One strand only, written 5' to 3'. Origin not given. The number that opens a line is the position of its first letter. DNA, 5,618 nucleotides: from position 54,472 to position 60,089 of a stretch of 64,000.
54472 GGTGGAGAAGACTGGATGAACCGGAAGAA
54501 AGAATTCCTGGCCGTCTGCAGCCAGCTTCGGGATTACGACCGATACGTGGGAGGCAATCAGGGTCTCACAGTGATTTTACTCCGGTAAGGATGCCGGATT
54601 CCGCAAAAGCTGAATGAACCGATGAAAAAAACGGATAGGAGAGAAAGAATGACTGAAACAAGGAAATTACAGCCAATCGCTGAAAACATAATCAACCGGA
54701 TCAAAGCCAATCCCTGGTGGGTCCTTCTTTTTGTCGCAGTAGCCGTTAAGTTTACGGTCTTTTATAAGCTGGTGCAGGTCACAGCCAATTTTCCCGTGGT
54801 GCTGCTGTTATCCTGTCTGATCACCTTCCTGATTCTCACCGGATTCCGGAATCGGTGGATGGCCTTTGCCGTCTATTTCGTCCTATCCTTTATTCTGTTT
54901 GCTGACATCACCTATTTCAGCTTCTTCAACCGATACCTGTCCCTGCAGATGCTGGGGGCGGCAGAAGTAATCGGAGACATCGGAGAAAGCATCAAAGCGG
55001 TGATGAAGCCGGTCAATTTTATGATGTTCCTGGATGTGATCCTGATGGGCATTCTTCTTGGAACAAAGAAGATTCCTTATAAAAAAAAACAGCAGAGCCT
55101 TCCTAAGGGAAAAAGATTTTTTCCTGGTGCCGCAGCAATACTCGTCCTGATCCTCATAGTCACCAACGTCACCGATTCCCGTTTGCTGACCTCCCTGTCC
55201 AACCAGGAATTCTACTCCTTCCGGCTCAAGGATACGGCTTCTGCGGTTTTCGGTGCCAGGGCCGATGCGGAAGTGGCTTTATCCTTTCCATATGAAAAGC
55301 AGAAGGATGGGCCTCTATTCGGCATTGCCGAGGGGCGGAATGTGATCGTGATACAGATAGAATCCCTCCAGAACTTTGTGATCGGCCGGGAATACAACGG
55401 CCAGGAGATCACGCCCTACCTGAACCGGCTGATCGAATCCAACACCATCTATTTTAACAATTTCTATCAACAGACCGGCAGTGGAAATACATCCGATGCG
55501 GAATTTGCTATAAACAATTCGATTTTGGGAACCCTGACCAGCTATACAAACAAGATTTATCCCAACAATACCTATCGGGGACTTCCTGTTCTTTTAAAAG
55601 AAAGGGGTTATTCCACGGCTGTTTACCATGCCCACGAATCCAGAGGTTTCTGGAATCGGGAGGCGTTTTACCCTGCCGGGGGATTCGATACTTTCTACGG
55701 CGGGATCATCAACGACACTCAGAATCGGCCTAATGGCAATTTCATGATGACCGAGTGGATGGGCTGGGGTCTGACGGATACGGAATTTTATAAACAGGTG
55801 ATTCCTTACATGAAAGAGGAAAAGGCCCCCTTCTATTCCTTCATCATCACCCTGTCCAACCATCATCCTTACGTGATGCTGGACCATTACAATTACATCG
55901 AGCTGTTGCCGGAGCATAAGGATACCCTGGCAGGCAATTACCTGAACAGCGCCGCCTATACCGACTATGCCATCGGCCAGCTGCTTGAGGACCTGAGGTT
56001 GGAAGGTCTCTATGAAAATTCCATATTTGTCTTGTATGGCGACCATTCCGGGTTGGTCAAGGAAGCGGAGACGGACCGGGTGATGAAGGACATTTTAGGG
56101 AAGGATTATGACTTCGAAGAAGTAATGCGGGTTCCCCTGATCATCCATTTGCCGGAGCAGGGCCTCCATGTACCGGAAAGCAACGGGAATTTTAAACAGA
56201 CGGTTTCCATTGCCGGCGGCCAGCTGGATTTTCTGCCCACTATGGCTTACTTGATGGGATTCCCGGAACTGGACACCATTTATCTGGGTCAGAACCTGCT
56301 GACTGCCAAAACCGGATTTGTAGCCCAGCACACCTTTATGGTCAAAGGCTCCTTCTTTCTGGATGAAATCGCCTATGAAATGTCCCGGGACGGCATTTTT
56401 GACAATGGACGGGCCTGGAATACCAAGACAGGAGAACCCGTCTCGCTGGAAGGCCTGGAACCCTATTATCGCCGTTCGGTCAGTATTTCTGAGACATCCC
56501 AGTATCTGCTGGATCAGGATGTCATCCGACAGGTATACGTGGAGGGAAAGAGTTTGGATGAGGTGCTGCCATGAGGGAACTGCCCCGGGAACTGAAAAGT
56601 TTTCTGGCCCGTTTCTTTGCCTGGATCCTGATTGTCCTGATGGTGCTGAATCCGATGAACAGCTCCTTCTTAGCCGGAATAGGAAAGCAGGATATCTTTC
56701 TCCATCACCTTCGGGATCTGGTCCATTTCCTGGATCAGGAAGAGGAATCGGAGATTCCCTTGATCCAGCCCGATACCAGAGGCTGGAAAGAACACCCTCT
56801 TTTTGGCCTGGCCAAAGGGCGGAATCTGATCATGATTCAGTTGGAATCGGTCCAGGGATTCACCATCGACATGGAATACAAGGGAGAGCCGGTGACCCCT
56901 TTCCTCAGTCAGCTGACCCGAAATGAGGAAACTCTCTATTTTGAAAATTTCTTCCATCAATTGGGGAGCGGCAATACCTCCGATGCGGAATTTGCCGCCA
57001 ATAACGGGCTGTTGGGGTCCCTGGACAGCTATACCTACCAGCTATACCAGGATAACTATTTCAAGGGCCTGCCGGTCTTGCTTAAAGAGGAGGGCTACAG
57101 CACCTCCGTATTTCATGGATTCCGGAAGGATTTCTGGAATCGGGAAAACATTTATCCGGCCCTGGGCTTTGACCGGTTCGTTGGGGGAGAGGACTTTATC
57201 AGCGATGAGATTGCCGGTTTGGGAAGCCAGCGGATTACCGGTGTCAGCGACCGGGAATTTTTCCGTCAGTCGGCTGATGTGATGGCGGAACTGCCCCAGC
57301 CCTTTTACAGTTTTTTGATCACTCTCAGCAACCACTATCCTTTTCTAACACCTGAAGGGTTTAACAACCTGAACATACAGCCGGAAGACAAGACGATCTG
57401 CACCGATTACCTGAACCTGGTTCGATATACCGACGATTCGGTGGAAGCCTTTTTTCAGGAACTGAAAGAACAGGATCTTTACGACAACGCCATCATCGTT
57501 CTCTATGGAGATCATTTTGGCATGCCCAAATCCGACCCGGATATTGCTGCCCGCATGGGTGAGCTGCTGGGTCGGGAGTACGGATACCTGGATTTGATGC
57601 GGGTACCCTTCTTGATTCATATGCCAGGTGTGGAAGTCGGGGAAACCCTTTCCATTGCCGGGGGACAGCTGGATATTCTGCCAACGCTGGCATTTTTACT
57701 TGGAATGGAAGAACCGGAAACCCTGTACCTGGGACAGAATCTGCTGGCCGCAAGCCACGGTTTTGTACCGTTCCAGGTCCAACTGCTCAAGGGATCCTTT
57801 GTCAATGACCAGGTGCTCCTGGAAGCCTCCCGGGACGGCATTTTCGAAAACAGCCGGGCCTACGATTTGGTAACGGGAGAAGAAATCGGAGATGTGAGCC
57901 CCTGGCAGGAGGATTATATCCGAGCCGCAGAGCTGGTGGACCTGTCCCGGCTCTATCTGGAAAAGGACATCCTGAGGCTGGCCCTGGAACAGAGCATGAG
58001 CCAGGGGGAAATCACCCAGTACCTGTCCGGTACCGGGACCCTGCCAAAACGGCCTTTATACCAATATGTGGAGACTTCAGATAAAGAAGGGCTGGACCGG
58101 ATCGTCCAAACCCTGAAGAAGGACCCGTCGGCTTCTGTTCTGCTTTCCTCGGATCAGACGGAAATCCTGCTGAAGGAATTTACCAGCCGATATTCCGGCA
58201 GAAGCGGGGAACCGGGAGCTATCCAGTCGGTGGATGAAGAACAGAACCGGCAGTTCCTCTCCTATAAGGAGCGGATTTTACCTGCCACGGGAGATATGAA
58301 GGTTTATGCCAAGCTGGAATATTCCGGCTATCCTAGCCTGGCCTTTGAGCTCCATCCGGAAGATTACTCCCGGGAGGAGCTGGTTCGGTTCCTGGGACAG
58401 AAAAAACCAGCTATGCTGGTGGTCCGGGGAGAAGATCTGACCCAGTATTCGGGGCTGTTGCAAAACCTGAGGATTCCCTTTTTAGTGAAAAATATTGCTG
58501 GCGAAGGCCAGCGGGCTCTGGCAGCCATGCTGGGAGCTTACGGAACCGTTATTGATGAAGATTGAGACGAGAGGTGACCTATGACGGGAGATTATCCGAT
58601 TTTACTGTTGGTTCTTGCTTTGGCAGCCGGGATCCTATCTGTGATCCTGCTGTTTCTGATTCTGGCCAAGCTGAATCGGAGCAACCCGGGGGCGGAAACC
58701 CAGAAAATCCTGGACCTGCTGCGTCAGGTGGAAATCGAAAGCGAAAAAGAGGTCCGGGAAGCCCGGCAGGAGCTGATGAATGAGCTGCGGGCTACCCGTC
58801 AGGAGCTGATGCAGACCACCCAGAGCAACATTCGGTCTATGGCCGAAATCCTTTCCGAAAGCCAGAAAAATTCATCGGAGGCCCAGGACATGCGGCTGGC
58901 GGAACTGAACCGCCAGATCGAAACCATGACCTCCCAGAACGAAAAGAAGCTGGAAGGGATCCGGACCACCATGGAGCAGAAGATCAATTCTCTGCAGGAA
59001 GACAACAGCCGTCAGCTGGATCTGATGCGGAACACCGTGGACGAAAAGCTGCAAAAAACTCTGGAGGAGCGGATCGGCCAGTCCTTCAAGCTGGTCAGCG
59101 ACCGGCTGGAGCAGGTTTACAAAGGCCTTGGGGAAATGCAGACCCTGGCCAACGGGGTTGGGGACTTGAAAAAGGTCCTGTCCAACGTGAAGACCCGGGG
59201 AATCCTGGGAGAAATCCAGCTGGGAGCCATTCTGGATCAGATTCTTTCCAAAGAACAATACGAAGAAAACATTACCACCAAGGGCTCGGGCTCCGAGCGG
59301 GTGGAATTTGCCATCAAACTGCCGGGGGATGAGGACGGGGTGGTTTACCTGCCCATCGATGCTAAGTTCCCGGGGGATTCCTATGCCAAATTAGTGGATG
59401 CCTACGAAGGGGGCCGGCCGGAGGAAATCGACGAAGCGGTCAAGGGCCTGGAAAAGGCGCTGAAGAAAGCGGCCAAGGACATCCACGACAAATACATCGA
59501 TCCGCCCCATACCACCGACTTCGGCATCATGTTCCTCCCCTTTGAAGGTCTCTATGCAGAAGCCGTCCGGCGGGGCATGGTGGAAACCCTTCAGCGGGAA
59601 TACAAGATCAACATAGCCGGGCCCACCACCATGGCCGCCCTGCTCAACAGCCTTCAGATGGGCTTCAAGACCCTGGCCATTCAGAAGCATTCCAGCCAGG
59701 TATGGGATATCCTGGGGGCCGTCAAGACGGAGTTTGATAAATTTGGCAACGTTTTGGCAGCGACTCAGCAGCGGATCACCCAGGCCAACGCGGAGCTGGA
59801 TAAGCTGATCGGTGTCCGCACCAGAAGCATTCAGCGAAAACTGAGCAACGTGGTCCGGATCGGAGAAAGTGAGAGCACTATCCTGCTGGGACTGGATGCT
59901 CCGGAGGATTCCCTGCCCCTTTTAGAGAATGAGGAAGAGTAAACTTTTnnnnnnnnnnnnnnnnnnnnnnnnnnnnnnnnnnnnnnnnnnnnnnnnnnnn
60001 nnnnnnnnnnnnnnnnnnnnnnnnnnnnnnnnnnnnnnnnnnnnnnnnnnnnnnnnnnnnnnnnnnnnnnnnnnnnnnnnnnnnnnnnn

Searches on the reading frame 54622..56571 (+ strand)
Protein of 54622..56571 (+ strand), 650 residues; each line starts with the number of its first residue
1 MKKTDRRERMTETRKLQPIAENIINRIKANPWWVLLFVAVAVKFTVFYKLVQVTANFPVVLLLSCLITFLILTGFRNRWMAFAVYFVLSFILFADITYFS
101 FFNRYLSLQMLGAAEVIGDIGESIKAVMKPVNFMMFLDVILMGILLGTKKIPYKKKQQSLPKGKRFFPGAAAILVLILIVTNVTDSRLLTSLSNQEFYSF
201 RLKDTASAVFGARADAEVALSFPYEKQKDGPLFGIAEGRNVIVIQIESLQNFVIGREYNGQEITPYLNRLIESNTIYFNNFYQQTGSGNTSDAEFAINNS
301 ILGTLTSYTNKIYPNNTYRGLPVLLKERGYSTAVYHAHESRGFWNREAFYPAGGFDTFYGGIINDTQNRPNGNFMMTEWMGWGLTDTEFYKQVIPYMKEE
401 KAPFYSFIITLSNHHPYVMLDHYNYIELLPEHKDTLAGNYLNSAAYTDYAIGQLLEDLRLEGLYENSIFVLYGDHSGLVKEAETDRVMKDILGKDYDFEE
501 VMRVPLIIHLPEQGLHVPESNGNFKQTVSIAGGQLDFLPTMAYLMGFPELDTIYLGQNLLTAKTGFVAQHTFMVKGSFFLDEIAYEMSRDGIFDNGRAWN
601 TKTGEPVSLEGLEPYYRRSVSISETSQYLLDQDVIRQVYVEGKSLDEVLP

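Call 40: search_protein_families(library=pfam, proteins=[window:54622-56571:+], max_evalue=0.00001)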
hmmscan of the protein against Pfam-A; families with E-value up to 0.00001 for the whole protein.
window:54622-56571:+ (650 aa): 1 family
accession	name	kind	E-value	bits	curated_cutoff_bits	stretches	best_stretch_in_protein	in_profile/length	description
PF00884.28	Sulfatase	-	3e-42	145.4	25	1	239-546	1-300/301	Sulfatase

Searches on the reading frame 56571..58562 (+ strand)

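Call 40: search_protein_families(library=pfam, proteins=[window:56571-58562:+], max_evalue=0.00001)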
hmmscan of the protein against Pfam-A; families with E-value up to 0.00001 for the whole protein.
window:56571-58562:+ (664 aa): 1 family
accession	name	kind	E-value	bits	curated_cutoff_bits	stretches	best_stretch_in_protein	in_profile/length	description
PF00884.28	Sulfatase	-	2.8e-43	148.8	25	1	84-378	1-300/301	Sulfatase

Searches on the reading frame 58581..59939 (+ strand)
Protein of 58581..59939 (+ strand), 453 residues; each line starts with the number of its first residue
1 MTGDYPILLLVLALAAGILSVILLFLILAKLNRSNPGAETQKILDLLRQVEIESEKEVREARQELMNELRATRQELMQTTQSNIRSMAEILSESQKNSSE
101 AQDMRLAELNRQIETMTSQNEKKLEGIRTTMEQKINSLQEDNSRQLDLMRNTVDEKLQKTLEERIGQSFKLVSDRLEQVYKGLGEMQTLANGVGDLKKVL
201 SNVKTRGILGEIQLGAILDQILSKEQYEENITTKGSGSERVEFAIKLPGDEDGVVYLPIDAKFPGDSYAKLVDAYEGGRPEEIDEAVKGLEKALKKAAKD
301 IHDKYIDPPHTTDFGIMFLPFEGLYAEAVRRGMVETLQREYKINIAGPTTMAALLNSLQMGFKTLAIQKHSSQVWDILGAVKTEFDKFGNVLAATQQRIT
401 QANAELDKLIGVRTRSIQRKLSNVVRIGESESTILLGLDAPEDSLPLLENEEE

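Call 51: search_protein_families(library=pfam, proteins=[window:58581-59939:+], max_evalue=0.01)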
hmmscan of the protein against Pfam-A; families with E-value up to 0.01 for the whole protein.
window:58581-59939:+ (453 aa): 3 families
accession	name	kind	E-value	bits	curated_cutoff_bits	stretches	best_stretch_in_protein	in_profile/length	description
PF02646.22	RmuC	-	1.1e-74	251.6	26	1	145-432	2-289/291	RmuC family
PF01442.23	Apolipoprotein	-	0.00034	20.8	90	1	55-186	32-162/190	Apolipoprotein A1/A4/E domain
PF05478.16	Prominin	-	0.00041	19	34.3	1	38-188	246-400/799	Prominin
